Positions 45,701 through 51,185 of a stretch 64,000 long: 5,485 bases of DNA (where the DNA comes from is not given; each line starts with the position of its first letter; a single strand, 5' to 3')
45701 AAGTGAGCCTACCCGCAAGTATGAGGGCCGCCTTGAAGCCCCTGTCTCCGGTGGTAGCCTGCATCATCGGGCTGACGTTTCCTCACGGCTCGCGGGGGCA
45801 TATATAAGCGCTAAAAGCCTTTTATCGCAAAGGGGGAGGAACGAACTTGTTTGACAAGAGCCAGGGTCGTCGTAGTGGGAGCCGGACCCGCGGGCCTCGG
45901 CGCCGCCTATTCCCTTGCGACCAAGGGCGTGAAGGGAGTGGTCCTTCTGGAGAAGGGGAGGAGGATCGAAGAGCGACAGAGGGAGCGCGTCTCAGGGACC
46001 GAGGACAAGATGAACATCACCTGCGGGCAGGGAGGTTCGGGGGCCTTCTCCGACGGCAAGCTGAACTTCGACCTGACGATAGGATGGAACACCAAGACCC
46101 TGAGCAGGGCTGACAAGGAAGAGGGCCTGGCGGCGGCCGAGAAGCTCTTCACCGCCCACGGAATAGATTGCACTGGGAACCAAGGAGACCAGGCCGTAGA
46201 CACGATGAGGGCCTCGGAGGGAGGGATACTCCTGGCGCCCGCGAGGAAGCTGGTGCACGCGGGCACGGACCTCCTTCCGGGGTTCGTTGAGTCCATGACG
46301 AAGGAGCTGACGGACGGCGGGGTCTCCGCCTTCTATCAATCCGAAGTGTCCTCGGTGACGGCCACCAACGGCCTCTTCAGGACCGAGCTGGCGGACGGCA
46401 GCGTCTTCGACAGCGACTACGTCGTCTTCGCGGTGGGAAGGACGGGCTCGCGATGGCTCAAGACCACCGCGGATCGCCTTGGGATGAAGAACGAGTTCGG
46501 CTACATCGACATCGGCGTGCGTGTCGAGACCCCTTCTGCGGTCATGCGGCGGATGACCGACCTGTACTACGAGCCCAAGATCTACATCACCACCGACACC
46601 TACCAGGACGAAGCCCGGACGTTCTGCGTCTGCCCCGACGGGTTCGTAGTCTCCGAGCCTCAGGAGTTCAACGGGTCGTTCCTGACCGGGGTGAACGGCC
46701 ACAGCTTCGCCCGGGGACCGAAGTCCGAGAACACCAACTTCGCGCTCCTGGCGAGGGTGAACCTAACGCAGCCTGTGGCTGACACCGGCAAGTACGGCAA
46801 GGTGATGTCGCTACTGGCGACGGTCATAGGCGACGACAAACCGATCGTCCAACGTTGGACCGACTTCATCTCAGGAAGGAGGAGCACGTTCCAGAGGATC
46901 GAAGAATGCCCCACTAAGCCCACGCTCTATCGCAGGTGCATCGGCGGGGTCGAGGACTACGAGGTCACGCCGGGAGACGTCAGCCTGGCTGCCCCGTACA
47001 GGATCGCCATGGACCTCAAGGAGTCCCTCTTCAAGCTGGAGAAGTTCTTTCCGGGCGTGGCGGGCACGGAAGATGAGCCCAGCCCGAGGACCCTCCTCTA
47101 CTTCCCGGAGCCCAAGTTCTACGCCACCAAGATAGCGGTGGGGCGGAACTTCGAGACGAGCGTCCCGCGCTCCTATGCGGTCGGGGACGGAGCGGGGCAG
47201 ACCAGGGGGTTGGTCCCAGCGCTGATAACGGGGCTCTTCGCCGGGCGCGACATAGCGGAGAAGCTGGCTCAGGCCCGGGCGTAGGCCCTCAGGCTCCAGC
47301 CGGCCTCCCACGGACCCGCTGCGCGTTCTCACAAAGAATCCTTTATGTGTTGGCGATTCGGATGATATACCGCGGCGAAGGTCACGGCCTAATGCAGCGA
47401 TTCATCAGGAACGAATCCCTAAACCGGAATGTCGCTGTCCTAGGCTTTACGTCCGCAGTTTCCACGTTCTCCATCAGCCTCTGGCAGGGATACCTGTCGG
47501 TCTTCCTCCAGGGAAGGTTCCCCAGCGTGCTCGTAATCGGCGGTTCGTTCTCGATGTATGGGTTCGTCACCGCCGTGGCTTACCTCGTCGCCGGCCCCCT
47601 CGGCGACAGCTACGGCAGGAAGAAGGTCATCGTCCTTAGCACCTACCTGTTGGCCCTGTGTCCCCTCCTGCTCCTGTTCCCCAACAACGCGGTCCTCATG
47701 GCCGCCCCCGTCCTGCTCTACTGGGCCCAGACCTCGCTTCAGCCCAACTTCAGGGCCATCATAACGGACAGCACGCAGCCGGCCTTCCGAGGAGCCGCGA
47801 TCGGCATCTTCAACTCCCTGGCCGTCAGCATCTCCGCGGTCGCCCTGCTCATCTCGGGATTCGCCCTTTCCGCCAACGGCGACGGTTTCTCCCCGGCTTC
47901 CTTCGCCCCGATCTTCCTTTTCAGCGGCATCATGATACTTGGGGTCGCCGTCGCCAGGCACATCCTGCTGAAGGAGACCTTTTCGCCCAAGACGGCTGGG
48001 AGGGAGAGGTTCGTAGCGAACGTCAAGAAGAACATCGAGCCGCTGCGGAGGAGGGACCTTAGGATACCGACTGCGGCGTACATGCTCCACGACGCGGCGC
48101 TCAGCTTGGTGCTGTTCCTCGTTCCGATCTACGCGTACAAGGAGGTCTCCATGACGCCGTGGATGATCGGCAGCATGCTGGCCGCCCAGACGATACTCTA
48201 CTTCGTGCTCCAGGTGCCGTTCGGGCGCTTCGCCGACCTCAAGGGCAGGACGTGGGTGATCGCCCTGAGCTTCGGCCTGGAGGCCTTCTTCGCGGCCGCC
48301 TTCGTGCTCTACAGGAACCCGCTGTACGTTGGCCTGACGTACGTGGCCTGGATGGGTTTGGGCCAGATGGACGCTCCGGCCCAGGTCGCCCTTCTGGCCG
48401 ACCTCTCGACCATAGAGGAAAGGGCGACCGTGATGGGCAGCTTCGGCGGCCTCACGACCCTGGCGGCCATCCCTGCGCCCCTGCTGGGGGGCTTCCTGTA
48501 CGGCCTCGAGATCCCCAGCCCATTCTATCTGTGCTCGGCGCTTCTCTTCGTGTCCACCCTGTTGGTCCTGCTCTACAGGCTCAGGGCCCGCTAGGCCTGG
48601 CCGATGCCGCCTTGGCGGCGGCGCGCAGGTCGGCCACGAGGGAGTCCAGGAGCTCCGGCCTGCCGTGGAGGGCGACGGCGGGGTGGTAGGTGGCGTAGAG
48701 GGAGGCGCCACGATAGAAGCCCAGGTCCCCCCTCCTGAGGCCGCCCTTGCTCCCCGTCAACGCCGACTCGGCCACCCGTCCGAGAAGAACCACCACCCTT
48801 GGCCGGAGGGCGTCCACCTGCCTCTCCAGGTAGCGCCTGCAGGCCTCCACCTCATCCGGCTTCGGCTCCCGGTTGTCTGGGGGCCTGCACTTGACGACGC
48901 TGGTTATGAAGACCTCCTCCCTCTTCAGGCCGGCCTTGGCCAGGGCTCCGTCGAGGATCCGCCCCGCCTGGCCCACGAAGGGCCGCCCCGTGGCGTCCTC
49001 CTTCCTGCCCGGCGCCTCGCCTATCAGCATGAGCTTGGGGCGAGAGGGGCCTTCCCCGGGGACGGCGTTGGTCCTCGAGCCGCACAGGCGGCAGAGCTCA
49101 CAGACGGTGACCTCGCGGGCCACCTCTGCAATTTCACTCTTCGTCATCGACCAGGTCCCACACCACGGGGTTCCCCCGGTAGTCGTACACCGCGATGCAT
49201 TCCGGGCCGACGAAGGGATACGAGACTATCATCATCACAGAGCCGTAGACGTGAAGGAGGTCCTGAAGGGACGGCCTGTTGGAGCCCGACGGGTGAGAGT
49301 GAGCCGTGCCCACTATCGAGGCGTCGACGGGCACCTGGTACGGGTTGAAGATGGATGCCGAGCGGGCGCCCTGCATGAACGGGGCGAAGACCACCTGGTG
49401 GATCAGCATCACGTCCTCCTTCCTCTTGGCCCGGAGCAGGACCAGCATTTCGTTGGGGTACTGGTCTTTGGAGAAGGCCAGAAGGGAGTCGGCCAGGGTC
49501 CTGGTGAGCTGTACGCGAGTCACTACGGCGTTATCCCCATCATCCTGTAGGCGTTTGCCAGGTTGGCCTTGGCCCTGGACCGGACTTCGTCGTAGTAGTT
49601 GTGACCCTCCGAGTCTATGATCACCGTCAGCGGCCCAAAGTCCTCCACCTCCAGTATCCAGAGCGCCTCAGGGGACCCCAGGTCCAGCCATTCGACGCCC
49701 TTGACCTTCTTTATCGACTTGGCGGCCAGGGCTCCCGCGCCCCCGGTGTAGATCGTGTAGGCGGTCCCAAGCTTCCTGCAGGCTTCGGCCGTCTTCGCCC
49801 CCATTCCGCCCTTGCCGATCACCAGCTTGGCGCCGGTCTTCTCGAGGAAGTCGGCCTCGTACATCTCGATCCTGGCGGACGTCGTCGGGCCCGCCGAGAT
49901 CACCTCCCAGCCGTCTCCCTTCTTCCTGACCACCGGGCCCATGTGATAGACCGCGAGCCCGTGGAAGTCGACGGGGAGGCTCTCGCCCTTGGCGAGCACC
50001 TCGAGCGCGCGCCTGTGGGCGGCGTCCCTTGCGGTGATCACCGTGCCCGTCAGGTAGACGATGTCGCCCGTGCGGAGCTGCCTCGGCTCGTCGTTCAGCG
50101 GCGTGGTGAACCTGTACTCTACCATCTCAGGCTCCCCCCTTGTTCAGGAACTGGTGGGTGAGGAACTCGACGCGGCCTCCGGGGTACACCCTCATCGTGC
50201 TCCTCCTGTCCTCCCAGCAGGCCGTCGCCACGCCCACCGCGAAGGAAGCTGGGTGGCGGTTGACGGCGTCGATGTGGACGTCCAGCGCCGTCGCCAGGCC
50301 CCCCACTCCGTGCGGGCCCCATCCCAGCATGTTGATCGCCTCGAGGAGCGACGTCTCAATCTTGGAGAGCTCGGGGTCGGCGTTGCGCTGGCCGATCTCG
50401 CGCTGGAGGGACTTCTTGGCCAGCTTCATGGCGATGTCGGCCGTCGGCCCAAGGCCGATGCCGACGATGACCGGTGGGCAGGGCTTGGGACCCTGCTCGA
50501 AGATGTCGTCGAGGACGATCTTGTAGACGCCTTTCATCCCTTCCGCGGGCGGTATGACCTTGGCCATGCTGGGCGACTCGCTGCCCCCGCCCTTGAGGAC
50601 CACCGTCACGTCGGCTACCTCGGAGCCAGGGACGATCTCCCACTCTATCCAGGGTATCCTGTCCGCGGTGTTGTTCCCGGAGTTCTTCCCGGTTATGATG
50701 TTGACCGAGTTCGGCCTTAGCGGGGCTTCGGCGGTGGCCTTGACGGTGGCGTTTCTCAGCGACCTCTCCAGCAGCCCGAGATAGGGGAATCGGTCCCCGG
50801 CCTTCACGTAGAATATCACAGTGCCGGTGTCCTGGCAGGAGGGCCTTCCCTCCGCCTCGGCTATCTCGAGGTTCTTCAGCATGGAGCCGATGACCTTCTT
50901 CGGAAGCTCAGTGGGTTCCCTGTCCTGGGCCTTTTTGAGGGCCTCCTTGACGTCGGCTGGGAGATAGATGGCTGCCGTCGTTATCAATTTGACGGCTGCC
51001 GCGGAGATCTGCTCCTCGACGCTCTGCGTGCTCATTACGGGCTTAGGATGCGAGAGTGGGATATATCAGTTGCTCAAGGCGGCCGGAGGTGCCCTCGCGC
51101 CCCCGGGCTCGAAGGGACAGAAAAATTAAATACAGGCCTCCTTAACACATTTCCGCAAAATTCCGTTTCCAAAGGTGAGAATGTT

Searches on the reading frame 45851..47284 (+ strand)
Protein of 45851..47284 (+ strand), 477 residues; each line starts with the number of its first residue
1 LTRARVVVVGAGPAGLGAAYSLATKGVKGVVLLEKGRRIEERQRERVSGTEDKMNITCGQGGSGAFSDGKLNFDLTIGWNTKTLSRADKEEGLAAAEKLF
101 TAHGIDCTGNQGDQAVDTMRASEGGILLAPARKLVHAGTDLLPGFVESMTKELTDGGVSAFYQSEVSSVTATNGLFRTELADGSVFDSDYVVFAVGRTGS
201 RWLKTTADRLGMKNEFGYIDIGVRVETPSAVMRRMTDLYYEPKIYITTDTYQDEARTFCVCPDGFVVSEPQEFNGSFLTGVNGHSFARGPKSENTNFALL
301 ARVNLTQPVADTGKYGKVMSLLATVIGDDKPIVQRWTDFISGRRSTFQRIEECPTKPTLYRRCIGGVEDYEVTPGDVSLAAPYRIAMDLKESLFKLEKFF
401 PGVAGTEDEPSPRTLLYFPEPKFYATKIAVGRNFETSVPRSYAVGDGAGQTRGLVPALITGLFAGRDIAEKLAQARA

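Call 35: search_protein_families(library=pfam, proteins=[window:45851-47284:+], max_evalue=0.00001)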
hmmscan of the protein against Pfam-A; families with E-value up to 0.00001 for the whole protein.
window:45851-47284:+ (477 aa): 4 families
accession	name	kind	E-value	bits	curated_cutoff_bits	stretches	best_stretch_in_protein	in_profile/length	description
PF07992.20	Pyr_redox_2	-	5e-13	49.6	26.1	0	134-221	170-259/291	Pyridine nucleotide-disulphide oxidoreductase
PF03486.20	HI0933_like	-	6.8e-09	36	50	0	5-57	2-50/244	HI0933-like protein Rossmann domain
PF01266.30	DAO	-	3.1e-08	34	27.9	1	5-40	1-35/353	FAD dependent oxidoreductase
PF13738.12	Pyr_redox_3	-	6.1e-07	29.4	30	0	7-37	1-31/305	Pyridine nucleotide-disulphide oxidoreductase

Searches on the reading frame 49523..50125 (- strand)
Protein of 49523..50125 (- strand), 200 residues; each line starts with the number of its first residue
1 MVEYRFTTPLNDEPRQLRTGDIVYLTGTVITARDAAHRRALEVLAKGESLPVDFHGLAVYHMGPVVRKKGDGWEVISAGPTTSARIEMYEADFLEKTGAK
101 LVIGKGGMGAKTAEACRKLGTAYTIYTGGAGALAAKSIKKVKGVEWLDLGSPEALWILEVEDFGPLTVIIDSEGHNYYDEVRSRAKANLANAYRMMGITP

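Call 35: search_protein_families(library=pfam, proteins=[window:49523-50125:-], max_evalue=0.00001)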
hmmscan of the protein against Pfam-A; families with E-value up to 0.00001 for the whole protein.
window:49523-50125:- (200 aa): 1 family
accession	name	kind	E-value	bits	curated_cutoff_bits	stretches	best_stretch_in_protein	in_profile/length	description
PF05683.17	Fumerase_C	-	4.2e-49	167.1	22.2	1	12-180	38-204/205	Fumarase C-terminus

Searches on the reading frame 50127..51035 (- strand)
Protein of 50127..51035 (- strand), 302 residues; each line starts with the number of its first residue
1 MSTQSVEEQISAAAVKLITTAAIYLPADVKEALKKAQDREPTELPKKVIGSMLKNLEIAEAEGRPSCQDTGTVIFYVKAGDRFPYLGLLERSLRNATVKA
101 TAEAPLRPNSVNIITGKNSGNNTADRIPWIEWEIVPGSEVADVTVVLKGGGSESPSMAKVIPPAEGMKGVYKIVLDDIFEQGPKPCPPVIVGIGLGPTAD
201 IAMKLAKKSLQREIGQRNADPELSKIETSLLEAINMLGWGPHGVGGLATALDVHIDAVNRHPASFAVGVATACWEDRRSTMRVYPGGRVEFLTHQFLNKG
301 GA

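Call 35: search_protein_families(library=pfam, proteins=[window:50127-51035:-], max_evalue=0.00001)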
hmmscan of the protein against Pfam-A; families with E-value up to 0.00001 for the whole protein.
window:50127-51035:- (302 aa): 1 family
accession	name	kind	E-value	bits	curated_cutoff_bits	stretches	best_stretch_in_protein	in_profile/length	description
PF05681.19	Fumerase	-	1.1e-85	287.7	25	1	13-281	3-269/270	Fumarate hydratase (Fumerase)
